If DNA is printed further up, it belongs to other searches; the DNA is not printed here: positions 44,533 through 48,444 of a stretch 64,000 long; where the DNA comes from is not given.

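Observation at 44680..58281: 4533-aa polyvalent protein in the virion block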

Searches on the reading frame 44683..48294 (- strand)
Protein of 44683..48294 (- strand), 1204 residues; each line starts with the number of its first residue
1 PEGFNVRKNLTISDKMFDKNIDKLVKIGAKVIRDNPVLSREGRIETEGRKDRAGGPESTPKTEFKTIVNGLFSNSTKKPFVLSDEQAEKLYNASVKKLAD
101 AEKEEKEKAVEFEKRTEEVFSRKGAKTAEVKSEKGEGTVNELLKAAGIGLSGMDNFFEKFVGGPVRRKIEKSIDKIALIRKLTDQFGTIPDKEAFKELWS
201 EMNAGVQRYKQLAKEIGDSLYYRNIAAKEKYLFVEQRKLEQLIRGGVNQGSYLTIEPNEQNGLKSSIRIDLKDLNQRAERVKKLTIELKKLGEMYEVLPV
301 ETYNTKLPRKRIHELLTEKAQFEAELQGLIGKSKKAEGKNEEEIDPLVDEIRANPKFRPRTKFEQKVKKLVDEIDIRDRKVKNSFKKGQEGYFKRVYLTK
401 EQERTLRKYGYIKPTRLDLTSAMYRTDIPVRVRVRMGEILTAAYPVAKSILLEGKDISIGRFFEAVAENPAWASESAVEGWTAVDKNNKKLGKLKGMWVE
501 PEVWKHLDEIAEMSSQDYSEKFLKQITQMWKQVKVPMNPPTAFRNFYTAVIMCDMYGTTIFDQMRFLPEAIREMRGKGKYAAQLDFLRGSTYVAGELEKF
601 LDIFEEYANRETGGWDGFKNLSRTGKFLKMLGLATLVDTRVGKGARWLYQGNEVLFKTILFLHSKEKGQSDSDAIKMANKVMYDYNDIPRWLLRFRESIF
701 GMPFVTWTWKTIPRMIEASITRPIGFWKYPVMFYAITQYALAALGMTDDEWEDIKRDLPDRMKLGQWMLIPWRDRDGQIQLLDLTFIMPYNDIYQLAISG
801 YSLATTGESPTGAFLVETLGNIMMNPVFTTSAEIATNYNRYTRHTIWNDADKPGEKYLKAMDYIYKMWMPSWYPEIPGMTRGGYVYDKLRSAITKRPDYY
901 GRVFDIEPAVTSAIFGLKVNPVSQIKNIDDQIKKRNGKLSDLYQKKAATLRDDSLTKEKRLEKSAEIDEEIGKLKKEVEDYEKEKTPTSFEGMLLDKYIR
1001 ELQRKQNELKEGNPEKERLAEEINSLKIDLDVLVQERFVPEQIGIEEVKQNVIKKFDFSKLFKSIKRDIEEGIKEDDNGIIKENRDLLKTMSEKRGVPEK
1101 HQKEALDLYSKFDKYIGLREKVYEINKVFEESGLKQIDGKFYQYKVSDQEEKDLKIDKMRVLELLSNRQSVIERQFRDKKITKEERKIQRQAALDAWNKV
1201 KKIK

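Call 16: find_homologous_proteins(query=window:44683-48294:-, max_evalue=0.001)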
Query window:44683-48294:- (1204 aa): 12 proteins with E <= 0.001 among 8000 candidates.
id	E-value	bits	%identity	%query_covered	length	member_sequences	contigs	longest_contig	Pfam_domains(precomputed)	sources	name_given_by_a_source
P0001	1.1e-274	933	48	79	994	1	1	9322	-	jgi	-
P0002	3.1e-219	749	42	80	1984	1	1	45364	PF25212.3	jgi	jgi:3-methyladenine DNA glycosylase AlkC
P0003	8.7e-184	632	41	70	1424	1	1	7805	-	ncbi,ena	-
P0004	4.3e-177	609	40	71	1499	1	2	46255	-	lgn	-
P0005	8.5e-174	598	36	67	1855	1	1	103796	-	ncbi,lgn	ncbi:hypothetical protein BH10BAC5_BH10BAC5_16900 [soil metagenome]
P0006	1.1e-173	598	40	75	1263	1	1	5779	-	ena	-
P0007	1.4e-66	243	30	49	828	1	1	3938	-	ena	-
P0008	4.2e-57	212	28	50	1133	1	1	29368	-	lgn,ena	-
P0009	6.3e-53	198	30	50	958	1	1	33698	-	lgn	-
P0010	3.3e-48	183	29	46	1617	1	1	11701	PF18838.8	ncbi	-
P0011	1.9e-47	180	28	48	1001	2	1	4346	-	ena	-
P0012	2.7e-38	150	27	47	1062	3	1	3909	-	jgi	-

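Call 17: find_encoding_contigs(protein=P0005, flank=10000, max_places=2)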
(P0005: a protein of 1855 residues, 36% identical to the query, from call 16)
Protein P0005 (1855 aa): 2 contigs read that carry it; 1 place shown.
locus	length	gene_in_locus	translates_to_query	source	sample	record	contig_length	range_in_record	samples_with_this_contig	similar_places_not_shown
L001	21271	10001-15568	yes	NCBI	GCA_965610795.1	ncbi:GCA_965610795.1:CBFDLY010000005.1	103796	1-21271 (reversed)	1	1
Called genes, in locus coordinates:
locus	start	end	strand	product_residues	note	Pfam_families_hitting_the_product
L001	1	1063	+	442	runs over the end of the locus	-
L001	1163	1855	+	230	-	-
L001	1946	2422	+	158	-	-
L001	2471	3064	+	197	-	-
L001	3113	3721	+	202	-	-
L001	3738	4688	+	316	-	-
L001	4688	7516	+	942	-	-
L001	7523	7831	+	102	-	-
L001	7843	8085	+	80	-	-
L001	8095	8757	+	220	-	-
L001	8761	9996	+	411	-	-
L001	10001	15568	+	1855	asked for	-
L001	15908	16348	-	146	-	-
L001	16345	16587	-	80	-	-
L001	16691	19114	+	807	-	PF04041:Glyco_hydro_130 (faint)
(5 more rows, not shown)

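Call 18: find_encoding_contigs(protein=P0002, flank=10000, max_places=2)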
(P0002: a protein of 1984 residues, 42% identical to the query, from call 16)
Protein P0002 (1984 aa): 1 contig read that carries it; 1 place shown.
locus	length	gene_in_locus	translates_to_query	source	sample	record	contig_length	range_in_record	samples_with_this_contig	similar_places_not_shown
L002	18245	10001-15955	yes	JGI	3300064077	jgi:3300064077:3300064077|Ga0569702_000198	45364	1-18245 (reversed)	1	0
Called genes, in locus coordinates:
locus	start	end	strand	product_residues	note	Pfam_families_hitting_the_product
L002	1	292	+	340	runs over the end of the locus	-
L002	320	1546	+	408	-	PF17236:SU10_MCP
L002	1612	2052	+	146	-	-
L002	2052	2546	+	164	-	-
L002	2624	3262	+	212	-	PF24175:SU10_adaptor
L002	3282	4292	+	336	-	-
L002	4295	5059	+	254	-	-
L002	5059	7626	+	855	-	-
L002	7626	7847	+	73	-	-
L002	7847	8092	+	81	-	-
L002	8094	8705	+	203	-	-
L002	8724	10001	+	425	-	-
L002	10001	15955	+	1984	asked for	PF25212:HVO_A0114 (weak)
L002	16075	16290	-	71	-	-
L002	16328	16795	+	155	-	-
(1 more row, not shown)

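Call 20: find_encoding_contigs(protein=P0004, flank=10000, max_places=2)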
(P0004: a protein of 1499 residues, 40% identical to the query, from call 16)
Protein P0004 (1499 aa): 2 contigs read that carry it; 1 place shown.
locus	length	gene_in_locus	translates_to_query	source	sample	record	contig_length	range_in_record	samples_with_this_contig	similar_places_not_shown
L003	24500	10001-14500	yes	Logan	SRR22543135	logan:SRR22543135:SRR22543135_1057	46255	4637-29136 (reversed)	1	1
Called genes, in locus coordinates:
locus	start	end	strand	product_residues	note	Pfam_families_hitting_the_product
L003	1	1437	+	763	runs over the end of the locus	-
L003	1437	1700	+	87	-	-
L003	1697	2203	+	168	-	-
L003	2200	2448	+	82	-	-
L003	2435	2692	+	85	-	-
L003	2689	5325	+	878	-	-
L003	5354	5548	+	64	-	-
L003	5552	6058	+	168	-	-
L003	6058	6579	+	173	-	-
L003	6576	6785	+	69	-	-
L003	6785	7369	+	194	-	-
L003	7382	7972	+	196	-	-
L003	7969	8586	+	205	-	-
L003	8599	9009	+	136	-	-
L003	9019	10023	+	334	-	-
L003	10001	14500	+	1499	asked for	-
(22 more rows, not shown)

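Call 21: find_encoding_contigs(protein=P0010, flank=10000, max_places=2)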
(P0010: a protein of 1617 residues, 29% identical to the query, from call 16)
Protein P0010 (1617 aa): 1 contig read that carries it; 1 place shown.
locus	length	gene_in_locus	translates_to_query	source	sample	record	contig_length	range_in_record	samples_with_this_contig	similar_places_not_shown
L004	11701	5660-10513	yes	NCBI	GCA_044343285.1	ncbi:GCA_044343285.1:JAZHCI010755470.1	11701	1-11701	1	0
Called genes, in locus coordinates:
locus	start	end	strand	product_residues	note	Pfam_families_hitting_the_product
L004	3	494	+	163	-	?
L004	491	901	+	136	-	-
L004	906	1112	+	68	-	-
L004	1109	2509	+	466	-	PF11134:Phage_stabilise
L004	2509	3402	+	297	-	-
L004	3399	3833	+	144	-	-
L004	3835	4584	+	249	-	-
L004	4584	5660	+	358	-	-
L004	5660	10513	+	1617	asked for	PF18838:LPD23 (weak)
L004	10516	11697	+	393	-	PF09008:Head_binding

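Call 23: find_encoding_contigs(protein=P0001, flank=10000, max_places=2)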
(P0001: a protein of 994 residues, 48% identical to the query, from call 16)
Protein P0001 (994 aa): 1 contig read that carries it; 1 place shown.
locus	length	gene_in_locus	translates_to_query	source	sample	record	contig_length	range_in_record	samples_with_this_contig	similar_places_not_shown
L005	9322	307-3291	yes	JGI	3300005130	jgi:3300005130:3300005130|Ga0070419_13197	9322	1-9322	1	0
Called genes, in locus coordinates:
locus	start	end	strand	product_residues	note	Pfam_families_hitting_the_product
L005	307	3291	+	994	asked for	-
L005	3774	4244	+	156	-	-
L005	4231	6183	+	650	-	-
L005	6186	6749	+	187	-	-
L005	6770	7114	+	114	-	-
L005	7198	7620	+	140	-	-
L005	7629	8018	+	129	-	-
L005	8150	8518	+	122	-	-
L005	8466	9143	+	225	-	-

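Call 27: search_dna_similar(query=window:44683-47934:-, collection=phages, mode=protein, max_rows=25, max_evalue=0.001)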
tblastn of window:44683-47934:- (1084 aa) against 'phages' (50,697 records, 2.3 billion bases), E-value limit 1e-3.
Records with a match: 1; places in all: 1; records where one place covers at least 80% of the query: 0.
Best place of each record, by identity: <60% 1.
By first word of the organism name: Caudoviricetes 1.
By host as written in the record: - 1.
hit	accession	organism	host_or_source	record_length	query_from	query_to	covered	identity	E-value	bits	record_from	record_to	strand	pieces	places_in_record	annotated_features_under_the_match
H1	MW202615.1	Caudoviricetes sp.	Manatee Spring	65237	378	832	42%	23.5%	2e-17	95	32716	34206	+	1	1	DNA repair protein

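Call 28: get_annotated_region(hit=H1, flank=15000)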
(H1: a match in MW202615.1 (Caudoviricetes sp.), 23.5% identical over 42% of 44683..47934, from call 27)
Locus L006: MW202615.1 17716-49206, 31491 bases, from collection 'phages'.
description: Podoviridae sp. isolate ctwe8250, complete genome.
organism: Caudoviricetes sp. (NCBI taxid 2832643)
taxonomy: Viruses; Duplodnaviria; Heunggongvirae; Uroviricota; Caudoviricetes
host: -; source: Manatee Spring; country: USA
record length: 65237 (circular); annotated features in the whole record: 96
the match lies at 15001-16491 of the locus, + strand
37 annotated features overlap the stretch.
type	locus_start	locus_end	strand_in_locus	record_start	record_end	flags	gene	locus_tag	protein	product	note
CDS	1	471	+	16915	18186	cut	-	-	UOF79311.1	hypothetical protein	-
CDS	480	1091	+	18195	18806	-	-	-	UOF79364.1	hypothetical protein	-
CDS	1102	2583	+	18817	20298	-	-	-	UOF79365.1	hypothetical protein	-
CDS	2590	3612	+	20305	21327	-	-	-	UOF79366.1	sortilin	-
CDS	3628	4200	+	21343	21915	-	-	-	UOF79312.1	b-glycanase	-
CDS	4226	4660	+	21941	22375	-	-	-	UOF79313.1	structural protein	-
CDS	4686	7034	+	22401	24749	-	-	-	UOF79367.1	hypothetical protein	-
CDS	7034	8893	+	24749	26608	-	-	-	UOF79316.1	chromosome segregation ATPase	-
CDS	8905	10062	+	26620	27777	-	-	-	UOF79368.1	hypothetical protein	-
CDS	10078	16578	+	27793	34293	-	-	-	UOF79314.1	DNA repair protein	-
CDS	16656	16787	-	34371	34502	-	-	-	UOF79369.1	hypothetical protein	-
CDS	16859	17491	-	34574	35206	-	-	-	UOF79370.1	hypothetical protein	-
CDS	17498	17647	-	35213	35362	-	-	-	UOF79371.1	hypothetical protein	-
CDS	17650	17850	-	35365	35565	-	-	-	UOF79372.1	hypothetical protein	-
CDS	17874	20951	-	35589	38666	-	-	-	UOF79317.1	ribonucleoside-triphosphate reductase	-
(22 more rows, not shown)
